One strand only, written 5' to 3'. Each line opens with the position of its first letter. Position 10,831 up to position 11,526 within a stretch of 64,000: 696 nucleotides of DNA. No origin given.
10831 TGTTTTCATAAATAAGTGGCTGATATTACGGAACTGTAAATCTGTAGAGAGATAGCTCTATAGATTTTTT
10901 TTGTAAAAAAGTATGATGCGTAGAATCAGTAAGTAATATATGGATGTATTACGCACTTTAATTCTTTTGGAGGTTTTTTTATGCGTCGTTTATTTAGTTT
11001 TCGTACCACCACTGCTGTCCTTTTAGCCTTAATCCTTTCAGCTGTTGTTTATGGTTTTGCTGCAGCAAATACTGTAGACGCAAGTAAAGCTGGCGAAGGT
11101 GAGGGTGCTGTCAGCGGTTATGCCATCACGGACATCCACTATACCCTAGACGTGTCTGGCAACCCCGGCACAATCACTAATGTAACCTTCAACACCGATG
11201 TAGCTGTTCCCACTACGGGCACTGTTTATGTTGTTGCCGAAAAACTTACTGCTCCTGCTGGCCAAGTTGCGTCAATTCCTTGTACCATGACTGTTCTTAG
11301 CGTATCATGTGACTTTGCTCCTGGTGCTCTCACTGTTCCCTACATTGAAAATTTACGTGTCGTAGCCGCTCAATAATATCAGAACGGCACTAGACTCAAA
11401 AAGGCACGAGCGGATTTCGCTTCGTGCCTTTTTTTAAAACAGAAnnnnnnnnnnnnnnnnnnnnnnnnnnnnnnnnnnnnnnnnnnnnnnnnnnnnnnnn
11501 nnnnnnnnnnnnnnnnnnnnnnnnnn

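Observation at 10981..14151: SipW-type signal peptidase fused to a membrane HD-GYP protein, flanked by two small exported proteins sharing a G-x-A-x-A-N-[ST]-V site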

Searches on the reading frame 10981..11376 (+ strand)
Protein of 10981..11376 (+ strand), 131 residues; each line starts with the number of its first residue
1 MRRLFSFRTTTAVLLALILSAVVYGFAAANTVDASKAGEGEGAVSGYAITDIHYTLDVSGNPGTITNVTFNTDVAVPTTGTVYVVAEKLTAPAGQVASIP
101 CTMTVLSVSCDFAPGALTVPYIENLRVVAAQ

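Call 3: search_protein_families(library=pfam, proteins=[window:10981-11376:+], max_evalue=0.1)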
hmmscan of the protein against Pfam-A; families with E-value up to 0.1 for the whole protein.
window:10981-11376:+ (131 aa): 1 family
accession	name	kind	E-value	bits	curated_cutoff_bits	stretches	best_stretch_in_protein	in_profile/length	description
PF25657.1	Rota_VP6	-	0.0091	15.3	27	1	63-130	197-267/390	Rotavirus intermediate capsid protein VP6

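Call 4: search_protein_families(library=ncbifam, proteins=[window:10981-11376:+], max_evalue=0.1)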
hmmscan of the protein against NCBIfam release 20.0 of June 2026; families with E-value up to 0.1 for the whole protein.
window:10981-11376:+ (131 aa): 0 families

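Call 23: find_homologous_proteins(query=window:10981-11373:+, max_evalue=0.001)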
Query window:10981-11373:+ (131 aa): 49 proteins with E <= 0.001 among 92 candidates.
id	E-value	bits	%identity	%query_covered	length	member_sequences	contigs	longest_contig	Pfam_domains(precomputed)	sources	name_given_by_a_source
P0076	1.4e-75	269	100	100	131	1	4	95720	-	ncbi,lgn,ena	-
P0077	1.4e-52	195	79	100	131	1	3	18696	-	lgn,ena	-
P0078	6.3e-51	190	79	100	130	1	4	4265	-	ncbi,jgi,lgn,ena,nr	ncbi:MAG: hypothetical protein DRI32_06325 [Chloroflexi bacterium]|nr:MAG: hypothetical protein DRI3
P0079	5.1e-49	183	74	100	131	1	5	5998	-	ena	-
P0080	3.1e-47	178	70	100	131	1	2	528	-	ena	-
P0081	7.9e-47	176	73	100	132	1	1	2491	-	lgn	-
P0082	8.1e-47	176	70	100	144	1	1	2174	-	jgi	jgi:hypothetical protein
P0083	5.1e-44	167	70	100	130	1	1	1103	-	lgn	-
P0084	1.6e-42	162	67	100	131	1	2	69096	-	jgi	-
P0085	5.6e-42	161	65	100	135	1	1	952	-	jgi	-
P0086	2.4e-41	159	65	100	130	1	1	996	-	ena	-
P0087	2.2e-40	156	65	100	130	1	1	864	-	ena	-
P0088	3.4e-40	155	66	100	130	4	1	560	-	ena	-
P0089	1.9e-36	143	64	100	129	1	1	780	-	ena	-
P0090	1.9e-36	143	61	100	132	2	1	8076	-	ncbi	-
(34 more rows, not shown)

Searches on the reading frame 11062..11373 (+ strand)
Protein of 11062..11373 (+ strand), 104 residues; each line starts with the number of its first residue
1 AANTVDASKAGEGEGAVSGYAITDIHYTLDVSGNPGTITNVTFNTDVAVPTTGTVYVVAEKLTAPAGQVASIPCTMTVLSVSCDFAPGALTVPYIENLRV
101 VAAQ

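Call 30: predict_structure(alignment_id=A3)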
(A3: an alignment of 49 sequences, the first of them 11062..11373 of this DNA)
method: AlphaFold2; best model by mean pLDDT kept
length: 104 residues; sequences in the alignment: 49
mean_pLDDT: 80.2   pTM: 0.68
mean pLDDT of the five models: 80.2, 78.4, 78.1, 76.7, 75.0
residues with pLDDT >= 90: 36; 70-90: 48; 50-70: 9; < 50: 11
segments of 3 or more residues with pLDDT < 50: 1-4, 11-17
pLDDT, mean of each block of 10 residues (from residue 1): 52 50 90 89 88 88 81 92 90 84 76
secondary structure, 60 per line:
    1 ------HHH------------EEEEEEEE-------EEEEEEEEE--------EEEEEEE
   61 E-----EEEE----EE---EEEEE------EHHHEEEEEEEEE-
elements in order: E22-29 E37-45 E54-61 E67-70 E80-84 E95-103

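Call 32: fold_search(model_id=the predicted structure, library=pdb)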
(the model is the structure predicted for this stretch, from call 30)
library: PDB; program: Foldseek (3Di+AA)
matches with E <= 10: 559; with E <= 0.001: 0
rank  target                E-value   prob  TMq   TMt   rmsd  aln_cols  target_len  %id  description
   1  8v33                  8.3e-02  0.96  0.42  0.30   5.6        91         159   11  Crystal structure of S. aureus TarL N-terminal domain (released 2024-04-03)
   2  8v34_C                9.2e-02  0.96  0.36  0.25   4.3        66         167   14  Crystal structure of S. aureus TarK N-terminal domain (released 2024-04-03)
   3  2wjv_A                1.0e-01  0.89  0.37  0.08   5.5        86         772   12  Crystal structure of the complex between human nonsense mediated decay factors UPF1 and UPF2 (released 2009-07-07)
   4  8va1_D                1.8e-01  0.93  0.43  0.11   5.4        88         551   14  S. aureus TarL H300N in complex with CDP-ribitol (single tetramer) (released 2024-04-03)
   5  8va1_B                1.8e-01  0.93  0.43  0.11   5.4        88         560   12  S. aureus TarL H300N in complex with CDP-ribitol (single tetramer) (released 2024-04-03)
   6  1tjj_C                2.3e-01  0.15  0.27  0.20  14.7       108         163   18  Human GM2 Activator Protein PAF complex (released 2004-12-07)
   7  8qks_B                2.7e-01  0.51  0.33  0.35   6.1        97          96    9  Plasmodium falciparum reticulocyte-binding protein homologue 5 (PfRH5) bound to R5.034 (released 2024-07-31)
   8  3bpn_B                3.0e-01  0.90  0.48  0.27   8.0        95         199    6  Crystal structure of the IL4-IL4R-IL13Ra ternary complex (released 2008-02-05)
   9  5l5g_B                3.0e-01  0.72  0.37  0.06   3.8        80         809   15  Plexin A2 full extracellular region, domains 1 to 8 modeled, data to 10 angstrom (released 2016-07-06)
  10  5l5g_A                3.0e-01  0.72  0.37  0.06   3.8        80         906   15  Plexin A2 full extracellular region, domains 1 to 8 modeled, data to 10 angstrom (released 2016-07-06)
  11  3bpo_B                3.2e-01  0.99  0.58  0.34   3.3        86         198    9  Crystal structure of the IL13-IL4R-IL13Ra ternary complex (released 2008-02-05)
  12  8va1_A                3.2e-01  0.85  0.42  0.11   5.5        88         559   12  S. aureus TarL H300N in complex with CDP-ribitol (single tetramer) (released 2024-04-03)
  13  9c14                  3.5e-01  0.69  0.41  0.43  10.0       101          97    7  Structure of the CopC-like domain of YcnJ (released 2025-08-06)
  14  2xzl_A                3.5e-01  0.57  0.35  0.07   6.2        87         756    8  Upf1-RNA complex (released 2011-03-30)
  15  2wjv_B                3.9e-01  0.80  0.38  0.07   4.1        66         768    9  Crystal structure of the complex between human nonsense mediated decay factors UPF1 and UPF2 (released 2009-07-07)
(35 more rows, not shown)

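Call 48: search_solved_structures(query=A3, max_evalue=10)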
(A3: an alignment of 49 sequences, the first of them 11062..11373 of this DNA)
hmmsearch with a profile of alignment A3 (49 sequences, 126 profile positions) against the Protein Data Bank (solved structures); distinct sequences matched with E-value up to 10: 3.
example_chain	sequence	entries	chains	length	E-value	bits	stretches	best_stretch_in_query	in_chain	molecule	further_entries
9vy3_A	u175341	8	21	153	0.71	13.3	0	58-100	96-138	Propeptide, PepSY amd peptidase M4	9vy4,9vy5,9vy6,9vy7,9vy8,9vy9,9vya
6sgf_A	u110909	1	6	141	1.3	12.5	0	51-84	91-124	Beta-xylanase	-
8hi1_E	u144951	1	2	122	1.6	12.1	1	35-70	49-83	Type I-E CRISPR-associated endoribonuclease Cas2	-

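Call 57: search_protein_families(library=pfam, alignment_id=A3, max_evalue=1)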
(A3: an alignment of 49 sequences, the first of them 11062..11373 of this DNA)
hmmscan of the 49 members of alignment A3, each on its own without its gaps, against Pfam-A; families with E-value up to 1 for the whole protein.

A. member 1, window:11062-11373:+ (104 aa): 1 family
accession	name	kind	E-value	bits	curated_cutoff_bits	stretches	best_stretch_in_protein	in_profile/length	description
PF25657.1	Rota_VP6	-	0.0052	16.1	27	1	36-103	197-267/390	Rotavirus intermediate capsid protein VP6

B. families by the number of members that match (of 49 scanned): 34 families (the first 25 are shown)
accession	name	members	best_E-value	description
PF13287.12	Fn3_assoc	3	0.00062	Fn3 associated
PF13962.11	PGG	3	0.014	Domain of unknown function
PF19300.4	BPD_transp_1_N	2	0.0027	Binding-prot-dependent transport system membrane comp, N-term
PF13290.12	CHB_HEX_C_1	2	0.0077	Chitobiase/beta-hexosaminidase C-terminal domain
PF23956.1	DUF7285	2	0.04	Family of unknown function (DUF7285)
PF10983.13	DUF2793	2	0.08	Protein of unknown function (DUF2793)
PF13157.11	Enas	2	0.082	Endospore appendages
PF24020.1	DUF7333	2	0.09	Family of unknown function (DUF7333)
PF10726.14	DUF2518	2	0.11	Protein of function (DUF2518)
PF20130.4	DUF6520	2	0.19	Family of unknown function (DUF6520)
PF10528.15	GLEYA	1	0.001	GLEYA domain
PF03422.21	CBM_6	1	0.0042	Carbohydrate binding module (family 6)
PF25657.1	Rota_VP6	1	0.0052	Rotavirus intermediate capsid protein VP6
PF19082.5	DUF5773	1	0.0063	Family of unknown function (DUF5773)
PF16926.10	HisKA_4TM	1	0.018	Archaeal 4TM region of histidine kinase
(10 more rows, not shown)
